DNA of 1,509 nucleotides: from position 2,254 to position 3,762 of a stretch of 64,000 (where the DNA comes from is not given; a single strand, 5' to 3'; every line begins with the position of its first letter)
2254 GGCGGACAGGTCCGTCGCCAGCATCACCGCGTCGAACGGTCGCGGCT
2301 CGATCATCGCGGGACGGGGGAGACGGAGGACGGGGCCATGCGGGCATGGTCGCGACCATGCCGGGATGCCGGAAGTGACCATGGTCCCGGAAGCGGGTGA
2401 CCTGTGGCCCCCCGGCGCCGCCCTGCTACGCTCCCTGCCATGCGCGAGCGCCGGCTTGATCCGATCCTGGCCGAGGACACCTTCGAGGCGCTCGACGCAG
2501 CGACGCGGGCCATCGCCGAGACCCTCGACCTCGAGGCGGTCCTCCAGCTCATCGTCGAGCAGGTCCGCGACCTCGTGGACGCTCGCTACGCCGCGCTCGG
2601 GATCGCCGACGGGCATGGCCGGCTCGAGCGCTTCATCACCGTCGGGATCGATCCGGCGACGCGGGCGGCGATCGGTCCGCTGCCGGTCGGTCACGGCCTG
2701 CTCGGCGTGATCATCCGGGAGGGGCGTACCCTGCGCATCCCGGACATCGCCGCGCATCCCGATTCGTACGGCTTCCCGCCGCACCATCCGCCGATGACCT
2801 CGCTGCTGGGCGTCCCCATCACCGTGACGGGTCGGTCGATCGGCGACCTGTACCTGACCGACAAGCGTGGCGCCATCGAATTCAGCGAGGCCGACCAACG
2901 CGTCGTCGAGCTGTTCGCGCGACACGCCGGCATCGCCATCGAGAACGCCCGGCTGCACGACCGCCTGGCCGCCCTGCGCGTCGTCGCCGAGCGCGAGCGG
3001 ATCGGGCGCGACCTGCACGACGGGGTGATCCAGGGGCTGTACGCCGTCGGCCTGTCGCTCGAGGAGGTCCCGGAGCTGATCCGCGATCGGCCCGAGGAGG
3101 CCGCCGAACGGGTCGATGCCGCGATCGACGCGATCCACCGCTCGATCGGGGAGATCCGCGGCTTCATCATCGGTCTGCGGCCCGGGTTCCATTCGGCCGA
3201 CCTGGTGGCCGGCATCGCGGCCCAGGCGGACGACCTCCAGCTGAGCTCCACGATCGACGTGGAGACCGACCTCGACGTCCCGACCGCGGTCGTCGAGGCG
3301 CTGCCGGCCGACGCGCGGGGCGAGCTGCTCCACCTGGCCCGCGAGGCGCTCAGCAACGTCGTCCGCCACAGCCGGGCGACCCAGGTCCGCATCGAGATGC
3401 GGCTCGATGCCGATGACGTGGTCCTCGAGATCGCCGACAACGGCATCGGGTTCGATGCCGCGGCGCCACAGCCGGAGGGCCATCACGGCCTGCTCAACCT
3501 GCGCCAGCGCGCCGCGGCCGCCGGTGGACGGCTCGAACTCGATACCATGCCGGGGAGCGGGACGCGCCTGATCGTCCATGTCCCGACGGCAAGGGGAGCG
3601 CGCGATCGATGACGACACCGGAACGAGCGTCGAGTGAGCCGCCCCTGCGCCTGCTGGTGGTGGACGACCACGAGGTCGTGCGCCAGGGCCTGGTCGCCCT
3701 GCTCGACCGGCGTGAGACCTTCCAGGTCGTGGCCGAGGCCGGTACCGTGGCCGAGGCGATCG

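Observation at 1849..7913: Heme-GAF DosS/DosR-like gas sensor linked to an ArsR-DsrE-TusA-DsrE-TusA-SQR sulfur-relay operon, flanked by two USPs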

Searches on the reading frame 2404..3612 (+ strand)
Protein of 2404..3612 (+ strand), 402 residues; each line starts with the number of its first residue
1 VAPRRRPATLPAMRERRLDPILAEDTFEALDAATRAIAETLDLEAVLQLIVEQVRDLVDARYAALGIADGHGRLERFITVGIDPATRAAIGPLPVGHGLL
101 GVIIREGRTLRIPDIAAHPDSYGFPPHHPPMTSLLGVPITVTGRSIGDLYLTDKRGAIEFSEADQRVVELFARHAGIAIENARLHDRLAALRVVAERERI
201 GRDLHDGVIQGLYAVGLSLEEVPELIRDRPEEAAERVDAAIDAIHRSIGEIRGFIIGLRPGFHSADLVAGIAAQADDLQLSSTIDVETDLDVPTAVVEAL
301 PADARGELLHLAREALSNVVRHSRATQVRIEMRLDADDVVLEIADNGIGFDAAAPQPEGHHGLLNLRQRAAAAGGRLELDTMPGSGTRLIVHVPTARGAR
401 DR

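Call 4: search_protein_families(library=pfam, proteins=[window:2404-3612:+], max_evalue=0.01)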
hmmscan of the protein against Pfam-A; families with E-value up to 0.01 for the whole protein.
window:2404-3612:+ (402 aa): 6 families
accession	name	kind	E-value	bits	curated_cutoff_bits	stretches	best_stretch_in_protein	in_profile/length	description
PF13185.12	GAF_2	-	3.4e-23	82.8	28.6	1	41-180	2-136/136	GAF domain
PF01590.32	GAF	-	4e-19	69.9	22.4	1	42-179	1-133/133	GAF domain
PF07730.19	HisKA_3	-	1.1e-14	55.1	24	1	196-261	1-66/68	Histidine kinase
PF02518.31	HATPase_c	-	1.5e-12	48.4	26.4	1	307-396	5-110/111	Histidine kinase-, DNA gyrase B-, and HSP90-like ATPase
PF13581.12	HATPase_c_2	-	2.4e-08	34.5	27.4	1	298-368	22-92/127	Histidine kinase-like ATPase domain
PF13492.12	GAF_3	-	5.4e-06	27.3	27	1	43-181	2-129/129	GAF domain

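Call 5: search_protein_families(library=ncbifam, proteins=[window:2404-3612:+], max_evalue=0.01)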
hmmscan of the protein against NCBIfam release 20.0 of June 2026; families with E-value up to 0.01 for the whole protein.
window:2404-3612:+ (402 aa): 11 families
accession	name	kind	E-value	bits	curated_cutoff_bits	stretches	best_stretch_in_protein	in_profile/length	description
NF052443.1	SensHisKinMctS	equivalog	8e-30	103.6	700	1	193-396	243-449/457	two-component system sensor histidine kinase MctS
NF047786.1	his_kin_MadS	equivalog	1.7e-26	93.3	500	2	195-394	229-434/434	MadS family sensor histidine kinase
NF008184.0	PRK10935.1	equivalog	2.3e-24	86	553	1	137-397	309-561/565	nitrate/nitrite two-component system sensor histidine kinase NarQ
NF007896.0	PRK10600.1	equivalog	4e-23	81.9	578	1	163-392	357-582/598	nitrate/nitrite two-component system sensor histidine kinase NarX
NF052531.1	Strep_LiaS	equivalog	2.2e-22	79.7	450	1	179-394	117-326/328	envelope stress sensor histidine kinase LiaS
NF008649.0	PRK11644.1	equivalog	2.1e-17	63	408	1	179-395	287-496/499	signal transduction histidine-protein kinase/phosphatase UhpB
NF047322.1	HK_morpho_MacS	equivalog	1.6e-11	44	300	1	182-394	168-367/367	MacS family sensor histidine kinase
TIGR01817.1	nifA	equivalog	3.6e-07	29.3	528.85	1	27-186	4-163/534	nif-specific transcriptional activator NifA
NF040691.1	MtrAB_MtrB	equivalog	4e-05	22.8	450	1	266-351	347-431/507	MtrAB system histidine kinase MtrB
NF033792.0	ActS_PrrB_HisK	equivalog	0.0018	17.2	350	1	298-352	302-355/423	ActS/PrrB/RegB family redox-sensitive histidine kinase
NF045988.1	HisKinRegBRhodob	equivalog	0.0033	15.8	570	1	304-352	320-367/462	sensor histidine kinase RegB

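Call 6: search_solved_structures(query=window:2404-3612:+, max_evalue=0.001, show_alignments=3)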
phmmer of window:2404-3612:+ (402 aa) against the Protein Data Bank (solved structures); distinct sequences matched with E-value up to 0.001: 24.
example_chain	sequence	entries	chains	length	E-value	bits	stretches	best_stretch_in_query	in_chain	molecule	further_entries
2y8h_A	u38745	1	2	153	1.7e-39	139.3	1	41-187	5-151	TWO COMPONENT SENSOR HISTIDINE KINASE DEVS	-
2y79_A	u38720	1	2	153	1.1e-38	136.6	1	41-187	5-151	REDOX SENSOR HISTIDINE KINASE RESPONSE REGULATOR DEVS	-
4ynr_A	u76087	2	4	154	1.7e-38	136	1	41-187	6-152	Redox sensor histidine kinase response regulator DevS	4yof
2w3d_A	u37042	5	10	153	2e-38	135.8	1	41-187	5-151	TWO COMPONENT SENSOR HISTIDINE KINASE DEVS (GAF FAMILY PROTEIN)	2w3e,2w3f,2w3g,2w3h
2vzw_A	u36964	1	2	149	1.5e-37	132.8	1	43-186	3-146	PROBABLE HISTIDINE KINASE RESPONSE REGULATOR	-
3gig_A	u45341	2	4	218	8.9e-18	67.8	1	185-394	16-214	Sensor histidine kinase desK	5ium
7ssj_A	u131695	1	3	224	9.2e-18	67.7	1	185-394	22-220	Sensor histidine kinase DesK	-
3gie_A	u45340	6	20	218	1.2e-16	64.1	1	185-394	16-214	Sensor histidine kinase desK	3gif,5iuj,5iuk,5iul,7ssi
3ehf_A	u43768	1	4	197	3.7e-16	62.5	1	195-394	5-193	Sensor kinase (YocF protein)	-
3ehh_A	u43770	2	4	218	1.5e-15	60.5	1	185-394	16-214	Sensor kinase (YocF protein)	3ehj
4gt8_A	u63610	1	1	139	1.1e-13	54.3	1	300-395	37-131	Sensor protein vraS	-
3zxo_A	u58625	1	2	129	1.7e-12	50.4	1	291-389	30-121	REDOX SENSOR HISTIDINE KINASE RESPONSE REGULATOR DEVS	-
8sbm_A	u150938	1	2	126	2.3e-12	50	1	291-389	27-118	GAF domain-containing protein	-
3zxq_A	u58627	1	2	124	9.8e-12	47.9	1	293-390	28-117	HYPOXIA SENSOR HISTIDINE KINASE RESPONSE REGULATOR DOST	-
3ehg_A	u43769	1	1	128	3.4e-08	36.2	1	311-394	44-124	Sensor kinase (YocF protein)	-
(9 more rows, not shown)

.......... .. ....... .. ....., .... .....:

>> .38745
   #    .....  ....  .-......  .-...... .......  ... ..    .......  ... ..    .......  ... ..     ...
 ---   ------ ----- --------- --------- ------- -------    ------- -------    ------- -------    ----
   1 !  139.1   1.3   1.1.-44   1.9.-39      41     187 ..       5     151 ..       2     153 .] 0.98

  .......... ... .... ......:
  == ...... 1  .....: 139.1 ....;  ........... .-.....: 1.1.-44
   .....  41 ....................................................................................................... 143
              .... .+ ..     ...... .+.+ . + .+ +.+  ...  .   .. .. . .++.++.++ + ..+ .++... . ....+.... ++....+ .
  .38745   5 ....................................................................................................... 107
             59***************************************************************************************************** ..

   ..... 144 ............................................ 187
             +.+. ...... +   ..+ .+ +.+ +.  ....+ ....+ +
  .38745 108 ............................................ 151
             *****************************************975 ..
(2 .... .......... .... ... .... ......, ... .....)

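Call 34: find_homologous_proteins(query=window:2440-3612:+, max_evalue=1e-30)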
Query window:2440-3612:+ (390 aa): 6948 proteins with E <= 1e-30 among 8000 candidates; the best 120 are listed.
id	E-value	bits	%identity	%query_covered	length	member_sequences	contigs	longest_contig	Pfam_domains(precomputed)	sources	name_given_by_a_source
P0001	3.1e-243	825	100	100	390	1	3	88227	PF13185.13,PF01590.33,PF13581.13,PF07730.20,PF02518.32,PF13492.13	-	-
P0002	6.7e-188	643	80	99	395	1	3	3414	PF13185.13,PF01590.33,PF13581.13,PF07730.20,PF02518.32,PF13492.13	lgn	-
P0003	1.9e-187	641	79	98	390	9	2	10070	PF13185.13,PF01590.33,PF13581.13,PF07730.20,PF02518.32,PF13492.13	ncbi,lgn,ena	-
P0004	2.9e-187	640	79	99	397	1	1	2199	PF13185.13,PF01590.33,PF13581.13,PF07730.20,PF02518.32,PF13492.13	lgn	-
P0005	2.7e-183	627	79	97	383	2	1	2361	PF13185.13,PF01590.33,PF13581.13,PF07730.20,PF02518.32,PF13492.13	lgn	-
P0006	7.3e-181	619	77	98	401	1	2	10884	PF13185.13,PF01590.33,PF07730.20,PF02518.32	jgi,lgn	-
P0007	1.8e-179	615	77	98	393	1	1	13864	PF13185.13,PF01590.33,PF07730.20,PF02518.32,PF13492.13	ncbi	-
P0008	4.1e-179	614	76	99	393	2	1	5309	PF13185.13,PF01590.33,PF07730.20,PF02518.32,PF13492.13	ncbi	-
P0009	8.0e-179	613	77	95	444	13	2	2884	PF13185.13,PF01590.33,PF07730.20,PF02518.32,PF13492.13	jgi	jgi:signal transduction histidine kinase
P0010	1.1e-177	609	77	99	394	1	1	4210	PF13185.13,PF01590.33,PF07730.20,PF02518.32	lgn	-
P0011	3.0e-177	607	75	99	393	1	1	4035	PF13185.13,PF01590.33,PF07730.20,PF02518.32,PF13492.13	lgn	-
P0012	4.5e-177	607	75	99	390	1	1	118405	PF13185.13,PF01590.33,PF07730.20,PF02518.32,PF13492.13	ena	-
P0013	1.4e-162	559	73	96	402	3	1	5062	PF13185.13,PF01590.33,PF07730.20,PF02518.32,PF13492.13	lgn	-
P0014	3.8e-162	558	73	96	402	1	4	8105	PF13185.13,PF01590.33,PF13581.13,PF07730.20,PF02518.32,PF13492.13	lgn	-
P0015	4.6e-162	557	73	96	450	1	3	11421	PF13185.13,PF01590.33,PF13581.13,PF07730.20,PF02518.32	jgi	jgi:signal transduction histidine kinase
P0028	1.2e-157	543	71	96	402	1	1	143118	PF13185.13,PF01590.33,PF13581.13,PF07730.20,PF02518.32,PF13492.13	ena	-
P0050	2.0e-153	529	69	96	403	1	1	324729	PF13185.13,PF01590.33,PF13581.13,PF07730.20,PF02518.32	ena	-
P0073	1.0e-148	514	69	96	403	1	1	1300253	PF13185.13,PF01590.33,PF07730.20,PF02518.32,PF13492.13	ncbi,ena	-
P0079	1.1e-147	510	67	96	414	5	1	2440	PF13185.13,PF01590.33,PF13581.13,PF07730.20,PF02518.32,PF13492.13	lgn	-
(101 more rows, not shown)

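Call 35: find_related_loci(query=window:2440-3612:+, collection=metagenome_contigs, flank=10000)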
Query window:2440-3612:+ (390 aa) in metagenome_contigs; peptide patterns used: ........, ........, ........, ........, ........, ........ (x = any residue, [..] = any of these).
600 stretches matched a pattern (row limit reached: there are more); 356 encode a relative of the query (tblastn E <= 1e-3); the best 80 are kept; 80 distinct loci.
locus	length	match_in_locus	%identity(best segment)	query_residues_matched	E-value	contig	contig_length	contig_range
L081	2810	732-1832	60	15-384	3e-133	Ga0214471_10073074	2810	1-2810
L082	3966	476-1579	58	17-384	2e-128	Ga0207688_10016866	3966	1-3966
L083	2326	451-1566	56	11-383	6e-128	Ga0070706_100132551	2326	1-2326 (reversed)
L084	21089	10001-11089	56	22-384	2e-115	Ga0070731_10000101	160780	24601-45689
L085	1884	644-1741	55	16-383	4e-122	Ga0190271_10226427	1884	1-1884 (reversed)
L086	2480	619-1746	53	8-385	1e-119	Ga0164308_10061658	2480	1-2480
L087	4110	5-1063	54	31-384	2e-115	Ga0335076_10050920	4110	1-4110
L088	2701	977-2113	51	11-390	9e-117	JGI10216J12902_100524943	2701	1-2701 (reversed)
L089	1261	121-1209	53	21-384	2e-119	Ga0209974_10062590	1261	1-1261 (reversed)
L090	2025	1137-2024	61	8-302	3e-109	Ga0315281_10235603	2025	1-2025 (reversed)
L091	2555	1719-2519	64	13-278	1e-106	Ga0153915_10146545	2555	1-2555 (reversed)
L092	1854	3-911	58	86-389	7e-109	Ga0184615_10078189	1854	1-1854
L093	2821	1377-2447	51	22-382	1e-105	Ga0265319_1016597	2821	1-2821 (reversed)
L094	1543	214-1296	43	25-387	3e-91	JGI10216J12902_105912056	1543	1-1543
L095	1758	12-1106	43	17-382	5e-85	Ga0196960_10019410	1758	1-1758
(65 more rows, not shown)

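Call 37: find_encoding_contigs(protein=P0012, flank=10000, max_places=1)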
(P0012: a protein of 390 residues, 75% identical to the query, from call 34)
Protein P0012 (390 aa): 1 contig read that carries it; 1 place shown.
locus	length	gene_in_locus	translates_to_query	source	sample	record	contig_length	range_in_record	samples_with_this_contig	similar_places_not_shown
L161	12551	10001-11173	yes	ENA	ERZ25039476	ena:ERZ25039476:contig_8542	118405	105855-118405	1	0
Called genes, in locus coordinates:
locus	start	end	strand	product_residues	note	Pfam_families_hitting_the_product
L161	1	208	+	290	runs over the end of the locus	PF13344:Hydrolase_6, PF00702:Hydrolase (weak), PF13242:Hydrolase_like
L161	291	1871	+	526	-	PF00171:Aldedh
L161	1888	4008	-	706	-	PF01590:GAF (weak), PF13185:GAF_2, PF01590:GAF, PF13185:GAF_2 (weak), PF13492:GAF_3 (weak), PF00990:GGDEF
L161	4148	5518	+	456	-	PF00202:Aminotran_3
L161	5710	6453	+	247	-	PF01144:CoA_trans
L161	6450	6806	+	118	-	-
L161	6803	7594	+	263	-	PF01144:CoA_trans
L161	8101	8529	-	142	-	PF00582:Usp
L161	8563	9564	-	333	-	PF07732:Cu-oxidase_3, PF07731:Cu-oxidase_2, PF00394:Cu-oxidase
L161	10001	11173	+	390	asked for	PF01590:GAF, PF13185:GAF_2, PF13492:GAF_3 (weak), PF07730:HisKA_3, PF02518:HATPase_c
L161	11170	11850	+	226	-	PF00072:Response_reg, PF00196:GerE, PF08281:Sigma70_r4_2 (weak)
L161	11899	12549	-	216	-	?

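Call 38: find_encoding_contigs(protein=P0028, flank=10000, max_places=1)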
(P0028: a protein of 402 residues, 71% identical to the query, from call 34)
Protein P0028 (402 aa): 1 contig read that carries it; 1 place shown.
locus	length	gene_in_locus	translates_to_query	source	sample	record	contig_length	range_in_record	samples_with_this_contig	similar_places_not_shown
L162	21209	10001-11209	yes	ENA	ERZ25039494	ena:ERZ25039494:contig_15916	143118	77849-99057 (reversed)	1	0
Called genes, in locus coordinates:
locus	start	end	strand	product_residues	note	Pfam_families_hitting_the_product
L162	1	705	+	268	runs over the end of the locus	PF13344:Hydrolase_6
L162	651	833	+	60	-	PF13242:Hydrolase_like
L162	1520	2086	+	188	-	PF00171:Aldedh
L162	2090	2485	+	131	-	PF00171:Aldedh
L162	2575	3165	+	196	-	PF13473:Cupredoxin_1, PF00127:Copper-bind (weak)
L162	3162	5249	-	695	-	PF13492:GAF_3 (faint), PF13185:GAF_2, PF01590:GAF, PF00990:GGDEF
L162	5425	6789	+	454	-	PF00202:Aminotran_3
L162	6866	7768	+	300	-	PF01144:CoA_trans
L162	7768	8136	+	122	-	PF00903:Glyoxalase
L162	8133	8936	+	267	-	PF01144:CoA_trans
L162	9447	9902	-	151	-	PF00582:Usp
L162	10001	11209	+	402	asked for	PF01590:GAF, PF13185:GAF_2, PF13492:GAF_3, PF07730:HisKA_3, PF13581:HATPase_c_2 (weak), PF02518:HATPase_c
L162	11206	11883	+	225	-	PF00072:Response_reg, PF08281:Sigma70_r4_2 (weak), PF00196:GerE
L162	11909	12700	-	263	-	PF04264:YceI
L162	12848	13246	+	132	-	PF09579:Spore_YtfJ (weak)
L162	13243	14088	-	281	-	-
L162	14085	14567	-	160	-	PF04542:Sigma70_r2, PF08281:Sigma70_r4_2, PF04545:Sigma70_r4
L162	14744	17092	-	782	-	PF26549:Tricorn_N, PF26550:Tricorn_2nd, PF26549:Tricorn_N, PF07676:PD40, PF07676:PD40, PF26549:Tricorn_N, PF26550:Tricorn_2nd, PF07676:PD40, +9 more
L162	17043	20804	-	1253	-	PF04862:DUF642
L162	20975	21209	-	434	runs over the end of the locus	PF13176:TPR_7 (faint), PF13181:TPR_8 (faint), PF13374:TPR_10 (faint), PF07719:TPR_2 (faint), PF00515:TPR_1 (faint), PF13424:TPR_12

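Call 39: find_encoding_contigs(protein=P0050, flank=10000, max_places=1)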
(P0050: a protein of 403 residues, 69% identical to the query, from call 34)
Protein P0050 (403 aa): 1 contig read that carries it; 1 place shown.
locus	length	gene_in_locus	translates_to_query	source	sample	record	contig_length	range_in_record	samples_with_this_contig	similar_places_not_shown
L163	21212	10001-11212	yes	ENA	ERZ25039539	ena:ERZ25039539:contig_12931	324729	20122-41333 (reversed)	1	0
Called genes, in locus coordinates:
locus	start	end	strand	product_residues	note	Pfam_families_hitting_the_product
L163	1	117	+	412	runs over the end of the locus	PF08534:Redoxin, PF00085:Thioredoxin (faint), PF00578:AhpC-TSA, PF04248:NTP_transf_9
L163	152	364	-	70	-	PF13561:adh_short_C2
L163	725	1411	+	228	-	-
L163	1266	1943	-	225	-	-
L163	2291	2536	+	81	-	-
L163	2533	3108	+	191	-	PF00171:Aldedh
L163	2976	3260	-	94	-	-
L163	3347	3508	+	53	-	-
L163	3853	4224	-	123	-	PF00990:GGDEF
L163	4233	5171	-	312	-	-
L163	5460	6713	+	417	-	PF00202:Aminotran_3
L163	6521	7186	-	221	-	-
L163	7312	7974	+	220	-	PF00202:Aminotran_3 (weak)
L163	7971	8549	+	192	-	-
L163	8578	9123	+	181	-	PF01144:CoA_trans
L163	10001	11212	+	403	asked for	PF01590:GAF, PF13185:GAF_2, PF07730:HisKA_3, PF13581:HATPase_c_2 (weak), PF02518:HATPase_c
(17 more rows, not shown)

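Call 40: find_encoding_contigs(protein=P0073, flank=10000, max_places=1)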
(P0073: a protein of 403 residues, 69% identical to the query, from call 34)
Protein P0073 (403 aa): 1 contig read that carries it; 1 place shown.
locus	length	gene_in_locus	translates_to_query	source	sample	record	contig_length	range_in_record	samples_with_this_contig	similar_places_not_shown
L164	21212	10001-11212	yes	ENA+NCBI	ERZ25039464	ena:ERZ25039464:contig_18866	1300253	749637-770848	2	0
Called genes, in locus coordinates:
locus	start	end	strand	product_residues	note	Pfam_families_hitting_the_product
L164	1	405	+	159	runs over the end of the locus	PF04248:NTP_transf_9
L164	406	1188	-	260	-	PF00106:adh_short, PF13561:adh_short_C2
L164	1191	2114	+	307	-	PF00702:Hydrolase, PF13344:Hydrolase_6, PF13242:Hydrolase_like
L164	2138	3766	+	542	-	PF00171:Aldedh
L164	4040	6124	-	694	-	PF01590:GAF, PF13185:GAF_2, PF13492:GAF_3 (faint), PF01590:GAF (weak), PF00990:GGDEF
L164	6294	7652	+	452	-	PF00202:Aminotran_3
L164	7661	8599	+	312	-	PF01144:CoA_trans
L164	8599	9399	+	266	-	PF01144:CoA_trans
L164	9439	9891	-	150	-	PF00582:Usp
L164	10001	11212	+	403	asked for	PF01590:GAF, PF13185:GAF_2, PF13492:GAF_3 (weak), PF07730:HisKA_3, PF02518:HATPase_c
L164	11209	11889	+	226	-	PF00072:Response_reg, PF08281:Sigma70_r4_2, PF00196:GerE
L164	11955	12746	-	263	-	PF04264:YceI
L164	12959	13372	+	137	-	-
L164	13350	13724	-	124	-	-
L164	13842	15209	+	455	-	PF00202:Aminotran_3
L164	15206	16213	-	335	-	-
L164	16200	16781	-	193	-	-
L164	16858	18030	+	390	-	PF00916:Sulfate_transp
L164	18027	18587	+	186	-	PF01740:STAS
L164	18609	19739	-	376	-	PF03176:MMPL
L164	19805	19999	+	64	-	-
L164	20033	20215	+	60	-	-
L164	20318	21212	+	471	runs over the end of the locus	PF00440:TetR_N, PF13977:TetR_C_6 (weak)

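Call 46: find_encoding_contigs(protein=P0001, flank=10000, max_places=3)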
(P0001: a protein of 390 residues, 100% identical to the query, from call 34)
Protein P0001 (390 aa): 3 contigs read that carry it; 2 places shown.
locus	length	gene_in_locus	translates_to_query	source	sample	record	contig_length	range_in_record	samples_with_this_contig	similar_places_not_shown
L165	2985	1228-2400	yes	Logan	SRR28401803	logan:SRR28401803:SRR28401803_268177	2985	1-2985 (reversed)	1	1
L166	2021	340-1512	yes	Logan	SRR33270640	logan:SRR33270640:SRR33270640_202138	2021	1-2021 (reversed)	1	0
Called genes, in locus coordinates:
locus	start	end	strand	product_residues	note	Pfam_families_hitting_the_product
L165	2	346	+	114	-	?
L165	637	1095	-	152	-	PF00582:Usp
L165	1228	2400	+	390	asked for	PF13492:GAF_3 (weak), PF01590:GAF, PF13185:GAF_2, PF07730:HisKA_3, PF13581:HATPase_c_2, PF02518:HATPase_c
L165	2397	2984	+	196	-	?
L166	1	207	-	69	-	?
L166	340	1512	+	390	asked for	PF13492:GAF_3 (weak), PF01590:GAF, PF13185:GAF_2, PF07730:HisKA_3, PF13581:HATPase_c_2, PF02518:HATPase_c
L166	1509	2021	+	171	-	?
